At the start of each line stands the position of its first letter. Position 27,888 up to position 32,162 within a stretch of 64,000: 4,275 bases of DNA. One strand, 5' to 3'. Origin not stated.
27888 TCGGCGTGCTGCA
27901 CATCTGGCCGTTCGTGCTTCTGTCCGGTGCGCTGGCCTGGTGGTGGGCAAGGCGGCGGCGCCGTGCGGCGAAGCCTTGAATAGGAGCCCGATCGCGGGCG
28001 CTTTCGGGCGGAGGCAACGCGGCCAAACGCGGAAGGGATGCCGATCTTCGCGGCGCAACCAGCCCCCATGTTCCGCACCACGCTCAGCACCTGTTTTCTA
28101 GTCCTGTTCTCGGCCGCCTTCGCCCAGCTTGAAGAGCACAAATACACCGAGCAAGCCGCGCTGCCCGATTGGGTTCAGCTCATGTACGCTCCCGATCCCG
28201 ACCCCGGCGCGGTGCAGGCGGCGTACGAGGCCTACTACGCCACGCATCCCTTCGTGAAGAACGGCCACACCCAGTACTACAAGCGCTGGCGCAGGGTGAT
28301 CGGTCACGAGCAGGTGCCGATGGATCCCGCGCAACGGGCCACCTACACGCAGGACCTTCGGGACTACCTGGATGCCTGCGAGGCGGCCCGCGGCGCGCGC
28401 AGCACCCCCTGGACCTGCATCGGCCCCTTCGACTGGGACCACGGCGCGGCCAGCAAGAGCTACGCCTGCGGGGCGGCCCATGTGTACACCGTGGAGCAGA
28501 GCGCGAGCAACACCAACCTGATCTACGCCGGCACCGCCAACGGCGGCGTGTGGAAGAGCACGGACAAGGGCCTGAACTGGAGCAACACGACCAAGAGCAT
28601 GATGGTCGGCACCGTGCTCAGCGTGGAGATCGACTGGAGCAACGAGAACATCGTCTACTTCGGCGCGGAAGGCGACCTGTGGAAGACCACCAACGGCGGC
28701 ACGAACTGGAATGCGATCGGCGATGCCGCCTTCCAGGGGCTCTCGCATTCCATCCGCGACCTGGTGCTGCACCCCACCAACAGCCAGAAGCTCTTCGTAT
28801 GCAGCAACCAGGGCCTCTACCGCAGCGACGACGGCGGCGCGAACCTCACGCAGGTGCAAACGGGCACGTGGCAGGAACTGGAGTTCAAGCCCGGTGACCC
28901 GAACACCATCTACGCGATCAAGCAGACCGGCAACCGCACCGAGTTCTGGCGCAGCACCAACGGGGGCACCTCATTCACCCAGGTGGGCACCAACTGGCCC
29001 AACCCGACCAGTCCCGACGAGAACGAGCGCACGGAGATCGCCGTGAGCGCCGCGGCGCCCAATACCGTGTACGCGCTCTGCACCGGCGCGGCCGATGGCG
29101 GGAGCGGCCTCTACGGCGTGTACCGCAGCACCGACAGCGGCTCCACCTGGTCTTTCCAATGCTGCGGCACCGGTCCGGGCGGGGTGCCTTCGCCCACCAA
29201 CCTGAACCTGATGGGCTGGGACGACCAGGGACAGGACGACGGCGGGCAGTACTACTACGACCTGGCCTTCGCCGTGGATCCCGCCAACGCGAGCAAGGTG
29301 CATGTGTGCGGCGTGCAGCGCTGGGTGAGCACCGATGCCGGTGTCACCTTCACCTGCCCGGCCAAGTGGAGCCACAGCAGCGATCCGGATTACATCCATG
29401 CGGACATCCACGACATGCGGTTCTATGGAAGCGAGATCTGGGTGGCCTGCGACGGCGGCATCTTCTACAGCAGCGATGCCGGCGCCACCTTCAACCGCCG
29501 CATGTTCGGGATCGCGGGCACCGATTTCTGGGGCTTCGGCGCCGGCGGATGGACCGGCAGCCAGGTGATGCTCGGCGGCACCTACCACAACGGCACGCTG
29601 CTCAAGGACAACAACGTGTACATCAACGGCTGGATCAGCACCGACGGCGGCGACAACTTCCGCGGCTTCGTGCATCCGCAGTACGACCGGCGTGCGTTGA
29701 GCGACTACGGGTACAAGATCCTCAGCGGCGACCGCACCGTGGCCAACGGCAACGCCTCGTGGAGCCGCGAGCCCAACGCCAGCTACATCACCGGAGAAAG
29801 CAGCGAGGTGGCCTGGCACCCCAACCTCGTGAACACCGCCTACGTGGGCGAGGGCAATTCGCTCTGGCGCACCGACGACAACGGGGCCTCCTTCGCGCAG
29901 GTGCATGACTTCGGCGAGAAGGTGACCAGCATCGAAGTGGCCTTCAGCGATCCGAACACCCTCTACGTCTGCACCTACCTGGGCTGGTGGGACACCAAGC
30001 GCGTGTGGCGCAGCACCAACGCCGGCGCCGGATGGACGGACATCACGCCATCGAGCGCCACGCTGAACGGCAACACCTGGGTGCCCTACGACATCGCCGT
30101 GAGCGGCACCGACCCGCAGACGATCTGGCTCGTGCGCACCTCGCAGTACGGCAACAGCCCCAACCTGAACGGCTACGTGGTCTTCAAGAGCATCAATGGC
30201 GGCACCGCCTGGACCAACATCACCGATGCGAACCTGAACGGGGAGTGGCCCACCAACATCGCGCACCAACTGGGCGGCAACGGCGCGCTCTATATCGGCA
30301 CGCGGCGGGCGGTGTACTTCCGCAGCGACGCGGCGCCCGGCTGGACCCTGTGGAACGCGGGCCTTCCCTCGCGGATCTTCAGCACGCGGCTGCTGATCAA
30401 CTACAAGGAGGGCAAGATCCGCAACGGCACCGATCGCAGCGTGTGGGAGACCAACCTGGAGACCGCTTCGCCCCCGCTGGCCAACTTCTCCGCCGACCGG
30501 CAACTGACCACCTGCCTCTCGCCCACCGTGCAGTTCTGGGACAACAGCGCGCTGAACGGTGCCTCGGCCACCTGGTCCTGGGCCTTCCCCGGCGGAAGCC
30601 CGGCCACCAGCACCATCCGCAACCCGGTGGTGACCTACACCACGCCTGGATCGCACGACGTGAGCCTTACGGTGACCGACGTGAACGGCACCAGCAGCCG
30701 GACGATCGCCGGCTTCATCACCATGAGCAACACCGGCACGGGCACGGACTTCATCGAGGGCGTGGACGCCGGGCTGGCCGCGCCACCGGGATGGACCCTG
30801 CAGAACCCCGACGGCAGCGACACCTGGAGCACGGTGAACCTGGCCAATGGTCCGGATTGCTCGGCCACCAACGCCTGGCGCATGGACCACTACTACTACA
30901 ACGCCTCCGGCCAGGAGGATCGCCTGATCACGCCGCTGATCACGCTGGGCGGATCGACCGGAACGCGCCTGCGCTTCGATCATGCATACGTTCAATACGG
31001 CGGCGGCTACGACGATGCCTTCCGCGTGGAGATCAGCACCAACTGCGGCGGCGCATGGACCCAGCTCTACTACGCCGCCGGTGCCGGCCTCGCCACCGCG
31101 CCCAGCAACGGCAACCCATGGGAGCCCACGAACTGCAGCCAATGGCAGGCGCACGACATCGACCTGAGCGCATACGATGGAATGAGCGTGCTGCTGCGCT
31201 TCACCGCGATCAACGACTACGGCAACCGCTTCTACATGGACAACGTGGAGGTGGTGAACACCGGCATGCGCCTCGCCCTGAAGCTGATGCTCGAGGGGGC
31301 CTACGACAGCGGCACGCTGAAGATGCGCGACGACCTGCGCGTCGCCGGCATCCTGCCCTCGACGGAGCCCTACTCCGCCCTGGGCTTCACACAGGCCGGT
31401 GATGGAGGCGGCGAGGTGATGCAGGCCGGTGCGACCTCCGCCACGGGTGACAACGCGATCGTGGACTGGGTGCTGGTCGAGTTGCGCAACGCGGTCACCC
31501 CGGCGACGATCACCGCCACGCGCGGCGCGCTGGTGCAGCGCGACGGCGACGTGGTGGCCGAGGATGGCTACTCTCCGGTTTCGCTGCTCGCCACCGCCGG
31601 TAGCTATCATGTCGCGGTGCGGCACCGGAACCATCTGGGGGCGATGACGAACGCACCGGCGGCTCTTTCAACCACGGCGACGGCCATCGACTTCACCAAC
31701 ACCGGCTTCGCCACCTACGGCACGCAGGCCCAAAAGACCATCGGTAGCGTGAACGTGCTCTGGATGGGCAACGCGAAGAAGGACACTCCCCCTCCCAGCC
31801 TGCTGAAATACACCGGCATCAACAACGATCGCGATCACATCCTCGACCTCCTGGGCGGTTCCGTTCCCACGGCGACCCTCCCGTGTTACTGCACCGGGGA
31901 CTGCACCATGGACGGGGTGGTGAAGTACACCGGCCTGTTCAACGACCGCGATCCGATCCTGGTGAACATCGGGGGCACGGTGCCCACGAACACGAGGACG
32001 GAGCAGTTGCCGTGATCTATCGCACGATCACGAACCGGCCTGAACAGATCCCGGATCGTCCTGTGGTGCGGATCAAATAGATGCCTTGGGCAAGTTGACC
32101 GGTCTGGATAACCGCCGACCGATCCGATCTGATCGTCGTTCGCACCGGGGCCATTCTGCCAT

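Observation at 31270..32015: A ~245-aa C-terminal module shared by two otherwise unrelated giant secreted proteins; it is not the T9SS CTD their neighbours use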

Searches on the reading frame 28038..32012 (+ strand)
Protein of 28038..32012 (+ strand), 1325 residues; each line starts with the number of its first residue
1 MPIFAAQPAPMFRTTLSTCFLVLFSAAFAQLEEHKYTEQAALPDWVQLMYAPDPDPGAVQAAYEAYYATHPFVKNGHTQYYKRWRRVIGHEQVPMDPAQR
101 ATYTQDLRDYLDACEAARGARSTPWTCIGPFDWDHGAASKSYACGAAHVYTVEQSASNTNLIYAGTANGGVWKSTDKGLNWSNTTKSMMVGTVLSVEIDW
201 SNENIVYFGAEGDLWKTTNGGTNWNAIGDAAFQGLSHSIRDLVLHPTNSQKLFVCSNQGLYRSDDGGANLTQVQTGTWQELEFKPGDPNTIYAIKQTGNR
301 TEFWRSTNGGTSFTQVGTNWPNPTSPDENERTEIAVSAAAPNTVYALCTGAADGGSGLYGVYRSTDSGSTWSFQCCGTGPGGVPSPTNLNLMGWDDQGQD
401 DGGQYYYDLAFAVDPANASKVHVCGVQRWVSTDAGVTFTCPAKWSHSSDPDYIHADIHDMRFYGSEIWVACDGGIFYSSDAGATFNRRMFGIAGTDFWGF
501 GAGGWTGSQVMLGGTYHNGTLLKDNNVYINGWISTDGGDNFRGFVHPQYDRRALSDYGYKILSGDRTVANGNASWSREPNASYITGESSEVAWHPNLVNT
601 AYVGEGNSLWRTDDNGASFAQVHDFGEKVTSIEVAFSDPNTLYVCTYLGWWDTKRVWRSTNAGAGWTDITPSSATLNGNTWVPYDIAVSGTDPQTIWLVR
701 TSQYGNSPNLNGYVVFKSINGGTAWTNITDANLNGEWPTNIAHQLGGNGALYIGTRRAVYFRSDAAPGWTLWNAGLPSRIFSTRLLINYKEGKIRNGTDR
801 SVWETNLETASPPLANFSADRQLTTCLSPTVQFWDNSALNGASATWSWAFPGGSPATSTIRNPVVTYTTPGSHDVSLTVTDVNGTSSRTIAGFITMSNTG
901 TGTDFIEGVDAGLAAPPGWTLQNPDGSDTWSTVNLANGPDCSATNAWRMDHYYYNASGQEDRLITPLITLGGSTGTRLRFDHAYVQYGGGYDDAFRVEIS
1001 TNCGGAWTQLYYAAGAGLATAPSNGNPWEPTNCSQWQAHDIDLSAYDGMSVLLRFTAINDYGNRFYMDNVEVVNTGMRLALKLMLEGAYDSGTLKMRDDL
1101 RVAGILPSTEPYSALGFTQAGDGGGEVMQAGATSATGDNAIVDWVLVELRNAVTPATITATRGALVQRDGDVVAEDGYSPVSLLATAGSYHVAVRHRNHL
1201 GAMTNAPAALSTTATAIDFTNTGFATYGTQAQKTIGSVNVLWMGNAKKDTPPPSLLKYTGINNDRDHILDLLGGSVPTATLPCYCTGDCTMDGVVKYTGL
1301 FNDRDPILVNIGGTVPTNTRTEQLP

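Call 4: search_protein_families(library=pfam, proteins=[window:28038-32012:+], max_evalue=0.1)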
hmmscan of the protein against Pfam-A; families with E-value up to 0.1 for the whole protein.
window:28038-32012:+ (1325 aa): 5 families
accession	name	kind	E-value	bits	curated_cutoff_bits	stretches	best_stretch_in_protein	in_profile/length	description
PF15902.12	Sortilin-Vps10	-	2e-23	83.4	33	3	608-739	2-123/446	Sortilin, neurotensin receptor 3,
PF18911.6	PKD_4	-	1.4e-10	41.5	27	1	811-889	2-78/85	PKD domain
PF00801.26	PKD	-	1.2e-09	38.4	23.5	1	830-889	16-75/80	PKD domain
PF20773.4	InhA-like_MAM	-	7.4e-05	22.8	26.9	1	951-1077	39-167/191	Immune inhibitor A-like, MAM domain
PF21548.3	CATSPERB_2nd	-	0.092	12.3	27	0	421-484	260-317/350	CATSPER subunit beta protein 2nd domain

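Call 5: search_protein_families(library=ncbifam, proteins=[window:28038-32012:+], max_evalue=0.1)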
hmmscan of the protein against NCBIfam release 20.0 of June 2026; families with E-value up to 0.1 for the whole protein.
window:28038-32012:+ (1325 aa): 1 family
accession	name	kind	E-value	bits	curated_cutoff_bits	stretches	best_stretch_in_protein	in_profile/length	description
NF045728.1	glycosyl_F510_1955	equivalog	9.9e-24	83.9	175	4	204-317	106-214/246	F510_1955 family glycosylhydrolase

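Call 38: list_cluster_members(proteins=[window:28068-32012:+, window:36145-38343:+, window:32020-34509:-])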
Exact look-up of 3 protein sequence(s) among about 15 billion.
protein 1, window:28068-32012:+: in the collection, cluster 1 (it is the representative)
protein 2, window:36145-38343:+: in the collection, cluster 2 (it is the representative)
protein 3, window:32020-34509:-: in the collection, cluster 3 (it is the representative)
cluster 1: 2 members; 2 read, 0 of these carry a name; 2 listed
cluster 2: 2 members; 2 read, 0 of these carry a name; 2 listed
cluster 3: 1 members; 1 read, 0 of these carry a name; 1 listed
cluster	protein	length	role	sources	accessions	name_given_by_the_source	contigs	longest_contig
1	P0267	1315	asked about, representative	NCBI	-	-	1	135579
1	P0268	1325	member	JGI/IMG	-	-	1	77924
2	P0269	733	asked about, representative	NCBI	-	-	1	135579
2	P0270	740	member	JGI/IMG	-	-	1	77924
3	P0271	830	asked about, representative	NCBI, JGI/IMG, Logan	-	-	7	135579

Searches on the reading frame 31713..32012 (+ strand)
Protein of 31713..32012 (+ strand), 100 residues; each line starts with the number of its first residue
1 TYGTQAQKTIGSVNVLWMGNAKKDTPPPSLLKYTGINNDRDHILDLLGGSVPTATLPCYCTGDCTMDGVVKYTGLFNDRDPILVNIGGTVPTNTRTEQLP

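Call 28: predict_structure(alignment_id=A2)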
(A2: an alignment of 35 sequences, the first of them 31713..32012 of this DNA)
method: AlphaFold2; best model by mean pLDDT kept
length: 100 residues; sequences in the alignment: 35
mean_pLDDT: 76.1   pTM: 0.64
mean pLDDT of the five models: 76.1, 73.8, 70.3, 66.3, 61.6
residues with pLDDT >= 90: 5; 70-90: 63; 50-70: 28; < 50: 4
segments of 3 or more residues with pLDDT < 50: none
pLDDT, mean of each block of 10 residues (from residue 1): 59 70 68 83 84 82 86 86 76 67
secondary structure, 60 per line:
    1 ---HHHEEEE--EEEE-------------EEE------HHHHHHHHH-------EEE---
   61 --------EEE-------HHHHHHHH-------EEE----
elements in order: E7-10 E13-16 E30-32 H39-47 E55-57 E69-71 H79-86 E94-96

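Call 31: fold_search(model_id=the predicted structure, library=pdb)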
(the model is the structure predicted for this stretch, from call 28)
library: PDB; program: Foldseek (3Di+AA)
matches with E <= 10: 3; with E <= 0.001: 0
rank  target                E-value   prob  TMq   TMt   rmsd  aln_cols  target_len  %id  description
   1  1wno_A                8.2e+00  0.02  0.18  0.05   6.6        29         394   21  Crystal structure of a native chitinase from Aspergillus fumigatus YJ-407 (released 2005-03-15)
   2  6dg0_A                8.2e+00  0.01  0.18  0.21  14.1        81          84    9  MEC-8 C-terminal RRM domain bound to AGCACA (released 2019-08-21)
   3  1pc6_A                8.8e+00  0.01  0.20  0.16  11.5        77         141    8  Structural Genomics, NinB (released 2004-01-20)
